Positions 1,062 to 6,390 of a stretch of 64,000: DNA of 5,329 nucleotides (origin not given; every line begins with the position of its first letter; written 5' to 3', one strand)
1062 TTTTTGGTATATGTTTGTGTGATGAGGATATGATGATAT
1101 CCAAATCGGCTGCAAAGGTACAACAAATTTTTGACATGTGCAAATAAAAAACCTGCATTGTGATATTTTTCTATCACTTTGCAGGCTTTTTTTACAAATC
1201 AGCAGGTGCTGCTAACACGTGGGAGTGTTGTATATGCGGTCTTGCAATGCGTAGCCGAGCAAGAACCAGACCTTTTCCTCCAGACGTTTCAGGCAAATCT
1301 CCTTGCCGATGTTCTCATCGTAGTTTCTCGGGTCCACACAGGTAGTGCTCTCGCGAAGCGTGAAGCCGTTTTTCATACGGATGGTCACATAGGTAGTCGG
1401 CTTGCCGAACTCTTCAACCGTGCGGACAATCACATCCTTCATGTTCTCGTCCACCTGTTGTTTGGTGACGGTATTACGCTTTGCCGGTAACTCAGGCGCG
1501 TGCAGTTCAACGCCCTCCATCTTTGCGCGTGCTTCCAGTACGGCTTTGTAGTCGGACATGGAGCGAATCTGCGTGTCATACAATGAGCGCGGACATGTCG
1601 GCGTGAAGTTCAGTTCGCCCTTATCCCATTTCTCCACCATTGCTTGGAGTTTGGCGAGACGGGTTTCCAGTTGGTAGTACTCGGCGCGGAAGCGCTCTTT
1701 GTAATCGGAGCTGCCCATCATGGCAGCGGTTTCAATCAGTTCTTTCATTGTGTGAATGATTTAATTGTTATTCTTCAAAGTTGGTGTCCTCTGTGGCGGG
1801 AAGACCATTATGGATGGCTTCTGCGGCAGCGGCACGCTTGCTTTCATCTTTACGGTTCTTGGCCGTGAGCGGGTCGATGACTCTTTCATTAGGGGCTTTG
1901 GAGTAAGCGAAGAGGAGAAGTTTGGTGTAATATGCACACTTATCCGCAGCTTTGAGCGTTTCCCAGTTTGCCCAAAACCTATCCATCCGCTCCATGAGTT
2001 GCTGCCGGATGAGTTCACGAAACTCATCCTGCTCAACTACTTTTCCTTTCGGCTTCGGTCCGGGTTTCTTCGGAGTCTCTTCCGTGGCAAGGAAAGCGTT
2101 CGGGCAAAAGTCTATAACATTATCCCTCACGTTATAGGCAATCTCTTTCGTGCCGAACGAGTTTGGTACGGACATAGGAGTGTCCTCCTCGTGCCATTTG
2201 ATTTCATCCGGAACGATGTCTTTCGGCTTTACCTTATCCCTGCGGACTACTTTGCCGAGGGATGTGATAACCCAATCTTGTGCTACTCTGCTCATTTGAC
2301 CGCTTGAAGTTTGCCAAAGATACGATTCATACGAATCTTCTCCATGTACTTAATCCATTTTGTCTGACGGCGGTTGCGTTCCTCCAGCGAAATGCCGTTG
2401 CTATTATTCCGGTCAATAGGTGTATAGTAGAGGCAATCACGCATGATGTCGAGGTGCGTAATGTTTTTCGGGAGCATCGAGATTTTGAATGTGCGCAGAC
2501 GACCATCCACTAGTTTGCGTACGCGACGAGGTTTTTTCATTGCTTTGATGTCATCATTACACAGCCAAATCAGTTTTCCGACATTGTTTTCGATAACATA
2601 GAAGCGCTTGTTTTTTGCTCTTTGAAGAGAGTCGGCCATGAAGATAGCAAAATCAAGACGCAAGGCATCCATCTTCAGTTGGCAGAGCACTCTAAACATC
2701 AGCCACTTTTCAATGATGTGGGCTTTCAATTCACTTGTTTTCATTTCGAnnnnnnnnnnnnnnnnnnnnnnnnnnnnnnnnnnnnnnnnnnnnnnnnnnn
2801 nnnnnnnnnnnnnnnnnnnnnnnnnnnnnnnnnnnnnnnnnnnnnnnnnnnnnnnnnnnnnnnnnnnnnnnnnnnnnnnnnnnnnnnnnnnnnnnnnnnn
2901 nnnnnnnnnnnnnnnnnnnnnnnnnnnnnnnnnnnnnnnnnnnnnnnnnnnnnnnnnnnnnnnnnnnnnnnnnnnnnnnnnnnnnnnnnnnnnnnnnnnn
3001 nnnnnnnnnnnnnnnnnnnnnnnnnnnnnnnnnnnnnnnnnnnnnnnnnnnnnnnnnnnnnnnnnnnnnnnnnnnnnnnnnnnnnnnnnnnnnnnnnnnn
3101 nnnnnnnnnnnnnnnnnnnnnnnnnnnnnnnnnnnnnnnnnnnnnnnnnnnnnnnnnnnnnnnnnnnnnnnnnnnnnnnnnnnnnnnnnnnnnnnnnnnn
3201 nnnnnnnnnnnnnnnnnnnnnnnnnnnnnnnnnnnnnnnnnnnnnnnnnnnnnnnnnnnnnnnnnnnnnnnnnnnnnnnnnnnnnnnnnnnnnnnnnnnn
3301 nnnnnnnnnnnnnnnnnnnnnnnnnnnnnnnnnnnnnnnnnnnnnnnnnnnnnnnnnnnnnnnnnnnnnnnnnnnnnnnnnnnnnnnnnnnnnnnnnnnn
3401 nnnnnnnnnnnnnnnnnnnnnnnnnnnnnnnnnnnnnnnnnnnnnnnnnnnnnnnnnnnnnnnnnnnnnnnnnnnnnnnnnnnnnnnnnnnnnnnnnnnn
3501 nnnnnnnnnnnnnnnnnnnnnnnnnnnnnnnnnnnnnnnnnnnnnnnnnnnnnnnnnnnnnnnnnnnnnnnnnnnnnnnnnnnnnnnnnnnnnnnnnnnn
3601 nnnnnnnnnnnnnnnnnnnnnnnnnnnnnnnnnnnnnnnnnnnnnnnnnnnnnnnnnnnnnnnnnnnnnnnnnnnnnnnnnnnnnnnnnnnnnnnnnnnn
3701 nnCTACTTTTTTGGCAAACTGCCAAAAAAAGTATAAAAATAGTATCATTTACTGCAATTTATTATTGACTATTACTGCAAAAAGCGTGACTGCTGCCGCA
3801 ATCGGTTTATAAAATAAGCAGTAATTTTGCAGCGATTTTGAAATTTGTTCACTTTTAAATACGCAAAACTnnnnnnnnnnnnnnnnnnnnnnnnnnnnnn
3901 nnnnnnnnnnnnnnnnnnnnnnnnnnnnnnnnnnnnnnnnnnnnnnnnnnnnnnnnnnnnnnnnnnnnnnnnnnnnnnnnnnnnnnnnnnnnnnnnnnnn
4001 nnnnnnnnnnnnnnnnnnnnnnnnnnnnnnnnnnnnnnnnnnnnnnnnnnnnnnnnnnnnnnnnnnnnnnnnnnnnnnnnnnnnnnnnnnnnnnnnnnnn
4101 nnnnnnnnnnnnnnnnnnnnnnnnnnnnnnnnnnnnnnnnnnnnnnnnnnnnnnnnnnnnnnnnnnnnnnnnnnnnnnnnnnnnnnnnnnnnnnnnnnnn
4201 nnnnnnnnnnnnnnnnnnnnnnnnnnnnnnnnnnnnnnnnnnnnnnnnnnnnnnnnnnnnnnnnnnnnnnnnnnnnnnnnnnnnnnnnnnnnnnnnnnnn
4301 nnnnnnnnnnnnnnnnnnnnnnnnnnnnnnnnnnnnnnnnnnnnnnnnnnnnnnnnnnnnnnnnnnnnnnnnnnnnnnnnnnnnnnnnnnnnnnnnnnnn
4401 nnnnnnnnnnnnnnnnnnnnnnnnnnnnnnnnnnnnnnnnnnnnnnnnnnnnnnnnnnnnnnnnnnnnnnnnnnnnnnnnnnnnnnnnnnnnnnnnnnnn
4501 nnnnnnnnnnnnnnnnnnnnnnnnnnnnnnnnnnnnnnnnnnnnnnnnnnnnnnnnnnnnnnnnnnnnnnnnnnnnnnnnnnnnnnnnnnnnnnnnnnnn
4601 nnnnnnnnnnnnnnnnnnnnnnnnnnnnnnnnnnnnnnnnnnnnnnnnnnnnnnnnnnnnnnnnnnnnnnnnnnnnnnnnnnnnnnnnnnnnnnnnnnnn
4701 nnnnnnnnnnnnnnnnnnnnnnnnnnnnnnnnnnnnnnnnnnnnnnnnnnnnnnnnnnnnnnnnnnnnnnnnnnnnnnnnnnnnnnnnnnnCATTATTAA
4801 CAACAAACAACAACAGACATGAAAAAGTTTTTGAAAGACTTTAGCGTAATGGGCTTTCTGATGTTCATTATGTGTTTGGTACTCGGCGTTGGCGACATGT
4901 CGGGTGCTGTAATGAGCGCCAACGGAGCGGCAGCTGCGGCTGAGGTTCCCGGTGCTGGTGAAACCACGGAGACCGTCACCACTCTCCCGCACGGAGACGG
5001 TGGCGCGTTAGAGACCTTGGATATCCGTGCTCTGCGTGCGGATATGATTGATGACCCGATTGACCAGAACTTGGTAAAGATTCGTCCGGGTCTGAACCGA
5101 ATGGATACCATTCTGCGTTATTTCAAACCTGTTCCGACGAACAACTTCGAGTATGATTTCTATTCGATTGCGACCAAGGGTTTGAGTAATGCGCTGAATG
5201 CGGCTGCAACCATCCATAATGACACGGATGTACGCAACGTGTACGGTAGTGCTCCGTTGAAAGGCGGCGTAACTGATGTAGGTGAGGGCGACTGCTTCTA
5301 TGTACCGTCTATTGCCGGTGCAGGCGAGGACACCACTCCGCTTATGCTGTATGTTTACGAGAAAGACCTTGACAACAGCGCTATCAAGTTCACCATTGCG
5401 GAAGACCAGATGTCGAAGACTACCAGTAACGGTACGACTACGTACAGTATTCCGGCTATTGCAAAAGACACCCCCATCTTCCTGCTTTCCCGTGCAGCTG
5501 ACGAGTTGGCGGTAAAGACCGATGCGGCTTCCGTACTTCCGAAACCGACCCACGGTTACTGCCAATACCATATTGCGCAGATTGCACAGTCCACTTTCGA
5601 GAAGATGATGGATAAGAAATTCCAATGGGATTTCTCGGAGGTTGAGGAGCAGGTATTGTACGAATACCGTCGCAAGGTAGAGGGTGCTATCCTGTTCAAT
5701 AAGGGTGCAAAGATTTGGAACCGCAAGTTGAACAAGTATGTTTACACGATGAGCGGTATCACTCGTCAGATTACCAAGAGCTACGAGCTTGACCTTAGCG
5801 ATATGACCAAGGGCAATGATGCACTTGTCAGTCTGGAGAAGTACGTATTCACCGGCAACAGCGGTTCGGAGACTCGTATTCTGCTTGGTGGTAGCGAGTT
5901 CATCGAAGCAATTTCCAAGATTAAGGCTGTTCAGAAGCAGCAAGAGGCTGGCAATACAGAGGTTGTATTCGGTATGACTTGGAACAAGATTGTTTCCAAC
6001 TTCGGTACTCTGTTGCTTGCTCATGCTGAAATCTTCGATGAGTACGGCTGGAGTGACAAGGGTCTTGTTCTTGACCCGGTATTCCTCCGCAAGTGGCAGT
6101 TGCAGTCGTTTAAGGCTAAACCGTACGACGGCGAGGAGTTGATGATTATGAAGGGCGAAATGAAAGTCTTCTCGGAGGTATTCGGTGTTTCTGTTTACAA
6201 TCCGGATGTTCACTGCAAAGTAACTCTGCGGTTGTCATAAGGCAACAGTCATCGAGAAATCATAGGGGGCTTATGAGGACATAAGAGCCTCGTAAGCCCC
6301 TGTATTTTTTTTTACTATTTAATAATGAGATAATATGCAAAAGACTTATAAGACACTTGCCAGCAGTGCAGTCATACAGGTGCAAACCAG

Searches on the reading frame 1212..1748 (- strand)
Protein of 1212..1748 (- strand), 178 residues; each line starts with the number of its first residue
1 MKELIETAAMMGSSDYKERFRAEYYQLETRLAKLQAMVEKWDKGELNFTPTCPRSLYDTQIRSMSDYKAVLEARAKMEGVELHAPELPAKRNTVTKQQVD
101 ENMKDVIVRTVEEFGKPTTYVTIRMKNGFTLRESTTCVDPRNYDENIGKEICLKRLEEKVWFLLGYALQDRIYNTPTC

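Call 11: search_protein_families(library=pfam, proteins=[window:1212-1748:-], max_evalue=0.01)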
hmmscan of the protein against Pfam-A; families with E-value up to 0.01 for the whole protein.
window:1212-1748:- (178 aa): 2 families
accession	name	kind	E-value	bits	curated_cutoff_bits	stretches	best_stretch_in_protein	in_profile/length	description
PF13876.11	Phage_gp49_66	-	1.2e-19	71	27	1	94-171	1-81/82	Phage protein (N4 Gp49/phage Sf6 gene 66) family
PF21825.2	crAss001_48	-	2.2e-19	69.6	24.8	1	14-77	1-61/61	crAss001_48 related protein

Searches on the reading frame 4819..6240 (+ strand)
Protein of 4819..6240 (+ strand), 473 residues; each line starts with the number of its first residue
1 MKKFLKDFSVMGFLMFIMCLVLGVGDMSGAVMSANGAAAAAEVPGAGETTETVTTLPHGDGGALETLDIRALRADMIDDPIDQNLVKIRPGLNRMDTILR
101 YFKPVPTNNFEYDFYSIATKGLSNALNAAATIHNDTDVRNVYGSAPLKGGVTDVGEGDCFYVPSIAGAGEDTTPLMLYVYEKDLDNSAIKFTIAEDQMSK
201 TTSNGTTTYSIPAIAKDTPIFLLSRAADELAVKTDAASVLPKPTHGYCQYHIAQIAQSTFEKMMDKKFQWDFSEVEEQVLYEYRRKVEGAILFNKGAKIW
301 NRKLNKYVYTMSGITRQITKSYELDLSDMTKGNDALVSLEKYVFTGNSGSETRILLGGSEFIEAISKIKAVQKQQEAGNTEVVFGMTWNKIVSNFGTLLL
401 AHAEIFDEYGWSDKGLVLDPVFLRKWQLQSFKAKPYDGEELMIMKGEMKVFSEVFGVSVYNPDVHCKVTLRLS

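Call 9: search_protein_families(library=phrogs, proteins=[window:4819-6240:+])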
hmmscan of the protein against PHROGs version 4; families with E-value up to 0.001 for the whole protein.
window:4819-6240:+ (473 aa): 1 family
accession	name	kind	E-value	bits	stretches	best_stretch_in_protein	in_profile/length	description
phrog_26635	-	unknown function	1.4e-41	143.7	1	13-467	10-469/482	-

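Call 10: search_dna_similar(query=window:4819-6240:+, collection=phages, mode=protein, max_rows=15)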
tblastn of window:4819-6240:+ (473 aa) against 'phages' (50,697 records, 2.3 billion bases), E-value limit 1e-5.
Records with a match: 3; places in all: 3; records where one place covers at least 80% of the query: 3.
Best place of each record, by identity: <60% 3.
By first word of the organism name: Bacteroides 3.
By host as written in the record: Bacteroides fragilis BL19 1; Bacteroides salyersiae BG8 1; Bacteroides koreensis HM3 1.
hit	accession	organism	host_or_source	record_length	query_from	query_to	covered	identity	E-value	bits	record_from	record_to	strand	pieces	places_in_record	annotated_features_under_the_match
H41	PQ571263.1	Bacteroides phage BF1-TP2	Bacteroides fragilis BL19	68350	59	470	87%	29.8%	4e-38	154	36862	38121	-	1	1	DUF5309 family protein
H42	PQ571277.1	Bacteroides phage BS-TP4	Bacteroides salyersiae BG8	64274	81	470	82%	27.2%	2e-30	131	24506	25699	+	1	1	DUF2951 domain-containing protein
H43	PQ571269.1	Bacteroides phage BKO1-TP3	Bacteroides koreensis HM3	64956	81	470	82%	26.0%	6e-31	132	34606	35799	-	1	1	DUF2951 domain-containing protein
